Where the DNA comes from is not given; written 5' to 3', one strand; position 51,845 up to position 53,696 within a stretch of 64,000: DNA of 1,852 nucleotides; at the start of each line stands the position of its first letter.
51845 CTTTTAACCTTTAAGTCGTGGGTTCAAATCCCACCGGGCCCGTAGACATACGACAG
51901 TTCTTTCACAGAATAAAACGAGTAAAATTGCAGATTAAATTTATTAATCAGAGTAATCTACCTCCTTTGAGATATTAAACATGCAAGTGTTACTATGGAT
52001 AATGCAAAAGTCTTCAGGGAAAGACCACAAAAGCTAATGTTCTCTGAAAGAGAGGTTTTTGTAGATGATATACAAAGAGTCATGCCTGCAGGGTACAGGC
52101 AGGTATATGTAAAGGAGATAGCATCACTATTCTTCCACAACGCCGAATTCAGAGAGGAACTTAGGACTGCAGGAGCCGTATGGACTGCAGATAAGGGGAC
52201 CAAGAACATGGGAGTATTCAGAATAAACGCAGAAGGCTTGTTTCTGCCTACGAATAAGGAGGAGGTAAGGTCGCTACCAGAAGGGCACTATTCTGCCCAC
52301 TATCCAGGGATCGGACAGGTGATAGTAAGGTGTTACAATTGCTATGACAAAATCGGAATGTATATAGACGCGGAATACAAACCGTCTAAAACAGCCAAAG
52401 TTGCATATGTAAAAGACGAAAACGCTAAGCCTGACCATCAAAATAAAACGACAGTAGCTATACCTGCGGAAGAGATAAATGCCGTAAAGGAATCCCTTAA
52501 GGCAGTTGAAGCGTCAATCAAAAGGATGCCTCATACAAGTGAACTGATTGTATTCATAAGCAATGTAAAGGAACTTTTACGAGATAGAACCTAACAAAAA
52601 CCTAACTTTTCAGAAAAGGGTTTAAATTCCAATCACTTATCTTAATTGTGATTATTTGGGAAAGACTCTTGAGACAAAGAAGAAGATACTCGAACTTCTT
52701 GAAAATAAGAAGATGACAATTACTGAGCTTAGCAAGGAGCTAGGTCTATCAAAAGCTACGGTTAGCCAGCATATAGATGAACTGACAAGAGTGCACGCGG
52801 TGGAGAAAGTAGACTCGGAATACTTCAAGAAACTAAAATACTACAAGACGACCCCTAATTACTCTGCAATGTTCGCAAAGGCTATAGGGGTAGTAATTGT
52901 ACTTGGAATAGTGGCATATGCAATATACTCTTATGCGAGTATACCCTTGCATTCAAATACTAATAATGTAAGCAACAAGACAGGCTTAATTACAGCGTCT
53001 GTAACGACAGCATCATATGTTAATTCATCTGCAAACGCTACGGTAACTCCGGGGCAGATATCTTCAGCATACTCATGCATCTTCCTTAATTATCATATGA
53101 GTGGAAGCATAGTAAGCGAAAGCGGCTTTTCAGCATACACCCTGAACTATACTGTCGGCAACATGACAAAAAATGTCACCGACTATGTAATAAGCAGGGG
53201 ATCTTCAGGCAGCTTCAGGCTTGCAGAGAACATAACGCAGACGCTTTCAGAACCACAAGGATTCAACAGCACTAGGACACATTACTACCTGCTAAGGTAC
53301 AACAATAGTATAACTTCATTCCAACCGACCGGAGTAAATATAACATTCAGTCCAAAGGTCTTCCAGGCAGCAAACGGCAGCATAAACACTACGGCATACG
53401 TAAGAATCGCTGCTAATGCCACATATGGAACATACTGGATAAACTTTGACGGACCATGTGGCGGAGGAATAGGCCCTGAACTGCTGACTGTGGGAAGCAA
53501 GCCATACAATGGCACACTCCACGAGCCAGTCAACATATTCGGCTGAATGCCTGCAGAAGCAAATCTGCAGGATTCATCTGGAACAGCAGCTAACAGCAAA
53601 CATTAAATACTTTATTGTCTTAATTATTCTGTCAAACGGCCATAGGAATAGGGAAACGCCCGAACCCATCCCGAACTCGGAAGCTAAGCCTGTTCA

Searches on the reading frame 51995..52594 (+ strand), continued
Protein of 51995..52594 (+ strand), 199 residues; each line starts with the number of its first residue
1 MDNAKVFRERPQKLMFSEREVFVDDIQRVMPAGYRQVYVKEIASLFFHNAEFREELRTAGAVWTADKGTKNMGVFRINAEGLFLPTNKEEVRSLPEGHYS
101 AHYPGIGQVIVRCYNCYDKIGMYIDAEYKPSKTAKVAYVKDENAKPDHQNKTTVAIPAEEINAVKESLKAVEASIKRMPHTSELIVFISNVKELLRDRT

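Call 80: find_encoding_contigs(protein=P0056, flank=6000, max_places=2)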
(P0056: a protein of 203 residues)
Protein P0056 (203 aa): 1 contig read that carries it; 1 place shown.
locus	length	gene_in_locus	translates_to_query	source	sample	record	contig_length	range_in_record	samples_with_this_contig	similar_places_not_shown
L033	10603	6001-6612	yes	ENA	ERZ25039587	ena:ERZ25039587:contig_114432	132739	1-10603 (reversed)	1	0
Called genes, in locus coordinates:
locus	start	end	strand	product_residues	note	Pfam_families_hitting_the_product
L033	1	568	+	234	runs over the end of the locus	PF13483:Lactamase_B_3, PF12706:Lactamase_B_2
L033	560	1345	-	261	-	PF00398:RrnaAD, PF06325:PrmA (weak)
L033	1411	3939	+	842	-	-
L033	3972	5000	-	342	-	PF26356:Pelota_N, PF03464:eRF1_2, PF03465:eRF1_3 (weak)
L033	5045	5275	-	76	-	PF09341:Pcc1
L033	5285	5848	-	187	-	PF00827:Ribosomal_L15e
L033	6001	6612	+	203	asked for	-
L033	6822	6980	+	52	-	-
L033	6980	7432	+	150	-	-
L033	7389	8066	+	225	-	PF00078:RVT_1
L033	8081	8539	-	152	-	-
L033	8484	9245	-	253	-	PF01896:DNA_primase_S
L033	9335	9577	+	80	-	-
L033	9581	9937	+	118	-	PF01981:PTH2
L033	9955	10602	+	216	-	?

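Call 81: find_encoding_contigs(protein=P0049, flank=6000, max_places=2)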
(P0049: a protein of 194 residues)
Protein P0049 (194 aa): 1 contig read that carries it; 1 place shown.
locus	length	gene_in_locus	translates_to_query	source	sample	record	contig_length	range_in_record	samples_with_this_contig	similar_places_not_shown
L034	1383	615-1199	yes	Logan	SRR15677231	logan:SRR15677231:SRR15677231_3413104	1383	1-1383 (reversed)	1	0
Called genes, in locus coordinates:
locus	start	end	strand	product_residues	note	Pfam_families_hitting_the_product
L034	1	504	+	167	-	?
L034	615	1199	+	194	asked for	-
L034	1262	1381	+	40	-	?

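Call 106: find_encoding_contigs(protein=P0054, flank=6000, max_places=3)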
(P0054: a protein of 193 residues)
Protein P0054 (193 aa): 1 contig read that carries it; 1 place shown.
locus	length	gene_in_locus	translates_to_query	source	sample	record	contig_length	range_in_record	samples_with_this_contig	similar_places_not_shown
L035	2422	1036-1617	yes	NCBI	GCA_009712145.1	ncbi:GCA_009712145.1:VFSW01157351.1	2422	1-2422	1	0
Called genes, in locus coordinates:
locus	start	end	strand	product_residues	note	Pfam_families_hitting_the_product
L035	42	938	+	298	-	PF02655:ATP-grasp_3, PF08443:RimK, PF02955:GSH-S_ATP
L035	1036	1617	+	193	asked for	-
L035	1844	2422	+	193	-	?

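Call 111: find_related_loci(query=A8, collection=metagenome_contigs, flank=4000)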
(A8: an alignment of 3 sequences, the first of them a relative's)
Query A8 (203 aa) in metagenome_contigs; peptide patterns used: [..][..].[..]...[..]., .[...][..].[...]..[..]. (x = any residue, [..] = any of these).
281 stretches matched a pattern; 1 encode a relative of the query (tblastn E <= 1e-3); 1 distinct loci.
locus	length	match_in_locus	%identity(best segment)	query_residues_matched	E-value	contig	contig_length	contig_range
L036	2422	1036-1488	59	1-153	6e-50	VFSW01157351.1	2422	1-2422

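Call 114: search_protein_families(library=pfam, proteins=[L033:6980-7429:+, L033:7389-8063:+, L035:1973-2422:+, L033:6822-6977:+, L034:1-504:+], max_evalue=0.01)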
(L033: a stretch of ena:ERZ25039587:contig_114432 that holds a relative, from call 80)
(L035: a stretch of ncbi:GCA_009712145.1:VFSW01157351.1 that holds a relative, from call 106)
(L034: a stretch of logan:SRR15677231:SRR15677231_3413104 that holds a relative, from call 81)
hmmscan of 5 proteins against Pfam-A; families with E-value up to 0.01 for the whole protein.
L033:6980-7429:+ (150 aa): 0 families

L033:7389-8063:+ (225 aa): 1 family
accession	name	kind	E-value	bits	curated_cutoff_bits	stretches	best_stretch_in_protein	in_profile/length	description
PF00078.32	RVT_1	-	2.2e-16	60.6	29.6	1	16-157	67-205/205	Reverse transcriptase (RNA-dependent DNA polymerase)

L035:1973-2422:+ (150 aa): 0 families

L033:6822-6977:+ (52 aa): 0 families

L034:1-504:+ (167 aa): 1 family
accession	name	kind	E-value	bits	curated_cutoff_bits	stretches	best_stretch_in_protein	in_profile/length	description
PF00411.24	Ribosomal_S11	-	1.3e-39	135.4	25.1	1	45-163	1-110/110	Ribosomal protein S11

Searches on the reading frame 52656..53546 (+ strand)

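Call 26: search_protein_families(library=pfam, proteins=[window:52656-53546:+], max_evalue=0.01)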
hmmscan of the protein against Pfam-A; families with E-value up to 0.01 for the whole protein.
window:52656-53546:+ (296 aa): 23 families
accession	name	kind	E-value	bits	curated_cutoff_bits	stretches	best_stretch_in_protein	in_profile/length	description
PF01022.26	HTH_5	-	8e-10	38.9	22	1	6-43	2-39/47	Bacterial regulatory protein, arsR family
PF13412.12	HTH_24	-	4.1e-08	33.1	21.9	1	6-44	3-42/48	Winged helix-turn-helix DNA-binding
PF12840.13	HTH_20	-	1.8e-07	31.5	27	1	7-51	5-50/51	Helix-turn-helix domain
PF08279.18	HTH_11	-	2e-07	31.2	25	1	8-45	2-41/55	HTH domain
PF12802.13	MarR_2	-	1.4e-06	28.8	27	1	12-54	11-55/61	MarR family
PF21476.4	PF0610-like_N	-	7.7e-06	26.5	33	1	8-45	3-40/50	PF0610-like, N-terminal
PF01978.25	TrmB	-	6.7e-05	23.1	25.6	1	13-63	16-62/68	Sugar-specific transcriptional regulator TrmB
PF09339.16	HTH_IclR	-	8.4e-05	22.7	22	1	11-51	8-50/52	IclR helix-turn-helix domain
PF25213.1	HVO_A0261_N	-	0.00013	22.3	35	1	6-56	11-61/86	HVO_A0261 N-terminal domain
PF13443.12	HTH_26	-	0.00024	21.7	22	1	10-40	1-31/63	Cro/C1-type HTH DNA-binding domain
PF08280.17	HTH_Mga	-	0.00032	21.1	23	1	6-44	5-44/59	M protein trans-acting positive regulator (MGA) HTH domain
PF04967.18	HTH_10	-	0.00039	20.6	23.1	1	18-41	22-45/53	HTH DNA binding domain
PF01047.28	MarR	-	0.00068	19.9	24.6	1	14-45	12-43/59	MarR family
PF24034.1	DUF7343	-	0.00084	19.6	27.6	1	5-52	2-51/62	Domain of unknown function (DUF7343)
PF01381.28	HTH_3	-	0.0011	19.4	23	1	12-38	2-28/55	Helix-turn-helix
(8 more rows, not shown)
